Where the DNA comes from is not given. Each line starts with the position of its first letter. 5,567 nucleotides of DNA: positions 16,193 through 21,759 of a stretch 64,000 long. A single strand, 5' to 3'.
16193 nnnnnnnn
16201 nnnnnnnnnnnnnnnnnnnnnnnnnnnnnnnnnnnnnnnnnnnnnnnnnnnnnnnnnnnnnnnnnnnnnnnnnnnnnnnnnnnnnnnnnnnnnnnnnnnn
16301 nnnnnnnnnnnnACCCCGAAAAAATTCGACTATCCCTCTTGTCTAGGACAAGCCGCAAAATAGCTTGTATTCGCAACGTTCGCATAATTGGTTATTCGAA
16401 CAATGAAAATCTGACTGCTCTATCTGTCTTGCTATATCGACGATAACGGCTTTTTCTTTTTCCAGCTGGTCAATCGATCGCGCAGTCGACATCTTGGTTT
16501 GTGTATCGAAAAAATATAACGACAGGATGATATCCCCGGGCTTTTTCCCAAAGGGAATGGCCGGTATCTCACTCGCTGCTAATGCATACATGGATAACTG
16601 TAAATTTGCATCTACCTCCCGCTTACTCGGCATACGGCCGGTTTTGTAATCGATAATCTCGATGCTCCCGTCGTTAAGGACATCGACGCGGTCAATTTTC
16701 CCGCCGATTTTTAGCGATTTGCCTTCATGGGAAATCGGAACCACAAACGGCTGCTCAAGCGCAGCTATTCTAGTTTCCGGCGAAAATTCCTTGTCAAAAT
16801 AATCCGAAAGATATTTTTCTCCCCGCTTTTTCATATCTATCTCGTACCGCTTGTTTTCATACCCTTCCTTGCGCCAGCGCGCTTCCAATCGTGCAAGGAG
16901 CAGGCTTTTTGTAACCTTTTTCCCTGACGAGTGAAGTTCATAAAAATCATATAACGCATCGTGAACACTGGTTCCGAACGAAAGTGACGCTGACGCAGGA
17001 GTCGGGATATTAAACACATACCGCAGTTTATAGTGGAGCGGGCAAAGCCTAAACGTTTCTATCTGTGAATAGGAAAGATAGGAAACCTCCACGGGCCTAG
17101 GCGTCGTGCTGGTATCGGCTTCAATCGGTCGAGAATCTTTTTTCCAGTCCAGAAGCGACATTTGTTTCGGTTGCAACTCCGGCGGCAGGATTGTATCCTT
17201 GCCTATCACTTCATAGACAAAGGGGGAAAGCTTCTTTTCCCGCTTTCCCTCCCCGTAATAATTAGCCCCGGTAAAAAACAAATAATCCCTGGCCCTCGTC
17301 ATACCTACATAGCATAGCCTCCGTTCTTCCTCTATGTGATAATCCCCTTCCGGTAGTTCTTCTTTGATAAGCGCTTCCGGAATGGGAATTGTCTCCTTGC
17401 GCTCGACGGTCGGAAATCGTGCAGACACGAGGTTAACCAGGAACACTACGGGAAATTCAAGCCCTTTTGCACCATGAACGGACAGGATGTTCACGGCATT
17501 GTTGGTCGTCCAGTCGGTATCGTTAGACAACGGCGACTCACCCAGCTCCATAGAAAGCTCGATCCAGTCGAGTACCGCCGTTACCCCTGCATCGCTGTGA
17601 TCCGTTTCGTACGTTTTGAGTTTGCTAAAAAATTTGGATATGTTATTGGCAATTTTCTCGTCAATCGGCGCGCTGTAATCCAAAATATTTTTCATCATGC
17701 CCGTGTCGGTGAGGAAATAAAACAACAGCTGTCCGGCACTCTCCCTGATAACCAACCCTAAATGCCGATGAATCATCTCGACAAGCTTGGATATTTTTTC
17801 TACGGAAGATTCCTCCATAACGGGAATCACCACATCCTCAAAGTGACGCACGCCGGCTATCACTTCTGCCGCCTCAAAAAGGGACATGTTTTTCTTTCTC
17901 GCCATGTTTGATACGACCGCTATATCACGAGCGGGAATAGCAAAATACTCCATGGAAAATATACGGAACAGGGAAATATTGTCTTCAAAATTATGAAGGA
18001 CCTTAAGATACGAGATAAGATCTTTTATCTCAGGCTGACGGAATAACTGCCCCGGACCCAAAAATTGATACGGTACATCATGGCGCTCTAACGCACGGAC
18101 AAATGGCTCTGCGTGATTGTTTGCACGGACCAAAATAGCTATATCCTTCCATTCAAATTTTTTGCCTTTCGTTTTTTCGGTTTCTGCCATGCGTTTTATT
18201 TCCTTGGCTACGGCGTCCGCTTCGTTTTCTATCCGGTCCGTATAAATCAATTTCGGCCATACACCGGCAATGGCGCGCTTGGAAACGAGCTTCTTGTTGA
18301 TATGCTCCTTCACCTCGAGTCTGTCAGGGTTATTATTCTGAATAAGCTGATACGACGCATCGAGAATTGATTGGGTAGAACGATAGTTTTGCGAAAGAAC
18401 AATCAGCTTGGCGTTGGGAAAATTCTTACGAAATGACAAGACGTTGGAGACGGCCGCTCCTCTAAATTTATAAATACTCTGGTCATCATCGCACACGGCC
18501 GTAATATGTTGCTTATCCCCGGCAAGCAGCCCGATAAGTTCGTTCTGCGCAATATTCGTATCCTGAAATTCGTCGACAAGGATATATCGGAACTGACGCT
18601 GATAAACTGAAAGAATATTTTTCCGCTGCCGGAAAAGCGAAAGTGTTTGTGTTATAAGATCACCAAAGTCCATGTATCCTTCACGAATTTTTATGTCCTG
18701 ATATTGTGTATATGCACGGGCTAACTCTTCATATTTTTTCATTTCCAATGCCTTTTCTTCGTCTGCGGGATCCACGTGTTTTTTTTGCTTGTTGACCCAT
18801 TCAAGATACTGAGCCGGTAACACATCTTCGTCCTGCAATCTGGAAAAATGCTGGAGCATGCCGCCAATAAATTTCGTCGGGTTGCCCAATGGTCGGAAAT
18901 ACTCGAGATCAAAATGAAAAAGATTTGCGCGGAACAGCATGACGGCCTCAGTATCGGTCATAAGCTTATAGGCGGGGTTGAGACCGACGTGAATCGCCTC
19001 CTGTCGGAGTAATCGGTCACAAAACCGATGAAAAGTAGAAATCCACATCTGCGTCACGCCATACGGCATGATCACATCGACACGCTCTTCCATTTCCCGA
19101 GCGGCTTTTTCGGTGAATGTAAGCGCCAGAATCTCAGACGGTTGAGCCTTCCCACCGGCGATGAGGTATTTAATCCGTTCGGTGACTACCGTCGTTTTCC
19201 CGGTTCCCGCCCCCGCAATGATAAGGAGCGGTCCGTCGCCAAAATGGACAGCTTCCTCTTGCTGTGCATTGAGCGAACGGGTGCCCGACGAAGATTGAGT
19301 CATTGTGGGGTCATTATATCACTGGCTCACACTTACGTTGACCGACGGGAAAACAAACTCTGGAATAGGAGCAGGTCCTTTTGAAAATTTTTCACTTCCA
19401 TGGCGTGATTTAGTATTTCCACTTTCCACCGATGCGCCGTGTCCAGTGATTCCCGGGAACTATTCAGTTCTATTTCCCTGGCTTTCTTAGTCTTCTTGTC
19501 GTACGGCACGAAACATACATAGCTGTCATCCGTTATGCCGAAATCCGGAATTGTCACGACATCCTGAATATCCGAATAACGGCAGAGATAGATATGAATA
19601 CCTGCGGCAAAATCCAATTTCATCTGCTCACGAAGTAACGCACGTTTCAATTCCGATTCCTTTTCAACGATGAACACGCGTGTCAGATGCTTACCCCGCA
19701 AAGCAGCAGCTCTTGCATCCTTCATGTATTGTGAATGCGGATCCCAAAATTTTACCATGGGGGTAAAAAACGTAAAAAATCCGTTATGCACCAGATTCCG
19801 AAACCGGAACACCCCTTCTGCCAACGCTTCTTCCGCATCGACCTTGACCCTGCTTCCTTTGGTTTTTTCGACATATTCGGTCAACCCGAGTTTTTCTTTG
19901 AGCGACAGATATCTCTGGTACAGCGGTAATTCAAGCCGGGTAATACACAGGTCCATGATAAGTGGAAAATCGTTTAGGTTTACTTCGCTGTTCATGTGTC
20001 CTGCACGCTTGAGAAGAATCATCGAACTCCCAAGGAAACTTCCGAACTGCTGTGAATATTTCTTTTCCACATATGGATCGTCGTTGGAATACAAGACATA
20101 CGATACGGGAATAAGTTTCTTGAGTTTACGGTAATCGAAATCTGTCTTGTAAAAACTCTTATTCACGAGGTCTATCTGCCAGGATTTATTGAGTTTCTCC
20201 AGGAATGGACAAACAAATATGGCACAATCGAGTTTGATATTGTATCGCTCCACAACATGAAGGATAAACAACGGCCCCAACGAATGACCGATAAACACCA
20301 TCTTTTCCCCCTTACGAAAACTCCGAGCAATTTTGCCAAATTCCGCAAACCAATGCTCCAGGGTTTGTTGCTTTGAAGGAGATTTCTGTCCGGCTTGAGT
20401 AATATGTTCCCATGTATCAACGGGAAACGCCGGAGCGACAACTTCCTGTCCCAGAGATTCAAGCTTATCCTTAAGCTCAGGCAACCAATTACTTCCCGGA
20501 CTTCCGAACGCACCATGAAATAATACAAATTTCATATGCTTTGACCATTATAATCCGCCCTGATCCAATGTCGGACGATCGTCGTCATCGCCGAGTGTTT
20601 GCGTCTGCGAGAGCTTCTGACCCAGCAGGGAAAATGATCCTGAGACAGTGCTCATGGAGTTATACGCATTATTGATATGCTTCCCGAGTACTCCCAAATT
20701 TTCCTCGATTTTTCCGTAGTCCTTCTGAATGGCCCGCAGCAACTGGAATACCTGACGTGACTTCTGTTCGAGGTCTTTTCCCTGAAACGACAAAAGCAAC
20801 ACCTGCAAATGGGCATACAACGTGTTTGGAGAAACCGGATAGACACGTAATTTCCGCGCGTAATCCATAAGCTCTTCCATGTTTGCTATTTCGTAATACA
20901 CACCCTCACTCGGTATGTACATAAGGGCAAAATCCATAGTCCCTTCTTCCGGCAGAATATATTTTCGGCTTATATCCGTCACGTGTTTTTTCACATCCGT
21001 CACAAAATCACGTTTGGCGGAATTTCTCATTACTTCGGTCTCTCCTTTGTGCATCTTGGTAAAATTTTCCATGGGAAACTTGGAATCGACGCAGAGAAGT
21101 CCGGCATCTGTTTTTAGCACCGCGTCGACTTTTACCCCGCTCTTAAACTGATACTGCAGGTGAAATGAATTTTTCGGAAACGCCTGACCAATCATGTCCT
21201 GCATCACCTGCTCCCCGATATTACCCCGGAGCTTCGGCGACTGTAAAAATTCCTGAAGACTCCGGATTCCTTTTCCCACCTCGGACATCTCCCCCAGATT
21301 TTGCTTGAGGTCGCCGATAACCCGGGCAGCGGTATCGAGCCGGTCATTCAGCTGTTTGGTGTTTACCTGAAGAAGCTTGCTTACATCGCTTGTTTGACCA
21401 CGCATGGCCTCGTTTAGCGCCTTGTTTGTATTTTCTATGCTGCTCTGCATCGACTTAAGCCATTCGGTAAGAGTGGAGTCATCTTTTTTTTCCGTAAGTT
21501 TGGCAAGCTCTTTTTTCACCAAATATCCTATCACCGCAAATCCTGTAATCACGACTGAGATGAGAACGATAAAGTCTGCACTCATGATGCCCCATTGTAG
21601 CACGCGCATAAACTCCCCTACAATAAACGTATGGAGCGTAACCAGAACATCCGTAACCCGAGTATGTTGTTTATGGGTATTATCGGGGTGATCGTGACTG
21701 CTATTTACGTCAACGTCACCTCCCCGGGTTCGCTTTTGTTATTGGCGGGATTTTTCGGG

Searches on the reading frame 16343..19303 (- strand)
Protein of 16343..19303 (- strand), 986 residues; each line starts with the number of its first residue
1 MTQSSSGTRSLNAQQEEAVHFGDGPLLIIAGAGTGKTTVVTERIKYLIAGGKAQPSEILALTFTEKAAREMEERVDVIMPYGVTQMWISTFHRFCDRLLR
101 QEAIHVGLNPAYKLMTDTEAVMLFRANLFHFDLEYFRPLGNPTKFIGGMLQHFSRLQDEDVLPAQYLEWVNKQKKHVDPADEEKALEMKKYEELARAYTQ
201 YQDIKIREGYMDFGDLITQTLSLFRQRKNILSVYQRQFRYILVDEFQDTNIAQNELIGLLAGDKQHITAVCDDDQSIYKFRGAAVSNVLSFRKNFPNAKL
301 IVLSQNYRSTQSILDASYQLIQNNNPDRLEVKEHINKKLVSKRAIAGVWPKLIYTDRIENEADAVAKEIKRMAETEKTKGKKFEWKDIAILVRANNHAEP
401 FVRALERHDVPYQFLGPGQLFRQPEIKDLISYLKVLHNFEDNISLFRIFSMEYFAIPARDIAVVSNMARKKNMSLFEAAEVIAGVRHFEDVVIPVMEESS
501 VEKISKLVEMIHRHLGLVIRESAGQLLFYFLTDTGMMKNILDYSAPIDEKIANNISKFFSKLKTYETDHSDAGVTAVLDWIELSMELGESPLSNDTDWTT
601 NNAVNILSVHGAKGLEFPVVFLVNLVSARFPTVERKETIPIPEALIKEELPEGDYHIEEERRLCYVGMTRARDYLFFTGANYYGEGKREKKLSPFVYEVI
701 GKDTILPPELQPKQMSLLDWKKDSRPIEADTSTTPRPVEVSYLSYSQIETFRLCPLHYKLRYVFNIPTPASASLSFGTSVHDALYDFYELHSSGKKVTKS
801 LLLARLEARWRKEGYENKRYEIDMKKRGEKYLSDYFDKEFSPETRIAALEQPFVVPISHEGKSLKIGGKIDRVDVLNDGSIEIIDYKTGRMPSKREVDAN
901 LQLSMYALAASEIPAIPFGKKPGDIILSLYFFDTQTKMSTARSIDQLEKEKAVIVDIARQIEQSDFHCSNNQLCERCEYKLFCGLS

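Call 9: search_protein_families(library=pfam, proteins=[window:16343-19303:-], max_evalue=0.001)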
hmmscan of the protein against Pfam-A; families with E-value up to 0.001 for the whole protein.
window:16343-19303:- (986 aa): 7 families
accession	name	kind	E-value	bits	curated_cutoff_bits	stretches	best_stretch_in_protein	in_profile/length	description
PF00580.27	UvrD-helicase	-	5.6e-75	252.9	23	1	11-296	1-271/271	UvrD/REP helicase N-terminal domain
PF13361.12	UvrD_C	-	1.1e-55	189.9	25.6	1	301-679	1-347/350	UvrD-like helicase C-terminal domain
PF12705.13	PDDEXK_1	-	3.5e-40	138.9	22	1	743-983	2-246/247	PD-(D/E)XK nuclease superfamily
PF13245.12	AAA_19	-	1.9e-24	86.8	25.1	1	15-281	1-134/134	AAA domain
PF13538.12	UvrD_C_2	-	3.6e-10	40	27.4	1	606-628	4-26/52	UvrD-like helicase C-terminal domain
PF13604.12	AAA_30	-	4.1e-06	27.1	27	1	11-77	2-68/191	AAA domain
PF10926.14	DUF2800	-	3e-05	23.8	21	1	807-913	67-163/368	Protein of unknown function (DUF2800)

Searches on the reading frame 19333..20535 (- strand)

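Call 9: search_protein_families(library=pfam, proteins=[window:19333-20535:-], max_evalue=0.001)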
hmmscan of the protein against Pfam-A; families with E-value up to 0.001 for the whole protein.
window:19333-20535:- (400 aa): 6 families
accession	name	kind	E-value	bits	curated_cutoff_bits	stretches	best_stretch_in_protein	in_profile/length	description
PF06821.19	Ser_hydrolase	-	9.3e-14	52.1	22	1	53-195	33-168/172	Serine hydrolase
PF21806.3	DUF6879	-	1.2e-06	28.6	23.9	1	268-385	49-166/167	Family of unknown function (DUF6879)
PF12697.13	Abhydrolase_6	-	1.7e-06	29.3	26.3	1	3-111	1-95/217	Alpha/beta hydrolase family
PF10230.15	LIDHydrolase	-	8.1e-06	26.2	27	1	72-124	79-132/262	Lipid-droplet associated hydrolase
PF00561.26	Abhydrolase_1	-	3.6e-05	24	25.8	0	4-114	4-111/245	alpha/beta hydrolase fold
PF12146.15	Hydrolase_4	-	0.00097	18.9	27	0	68-117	67-116/239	Serine aminopeptidase, S33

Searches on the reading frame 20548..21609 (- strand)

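Call 9: search_protein_families(library=pfam, proteins=[window:20548-21609:-], max_evalue=0.001)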
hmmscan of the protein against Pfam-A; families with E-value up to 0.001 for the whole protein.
window:20548-21609:- (353 aa): 2 families
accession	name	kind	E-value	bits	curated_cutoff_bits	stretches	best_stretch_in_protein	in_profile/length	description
PF02646.22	RmuC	-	8.7e-50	169.9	26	1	74-336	8-281/291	RmuC family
PF14584.11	DUF4446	-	0.0006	20.3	27.4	0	14-81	11-76/150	Protein of unknown function (DUF4446)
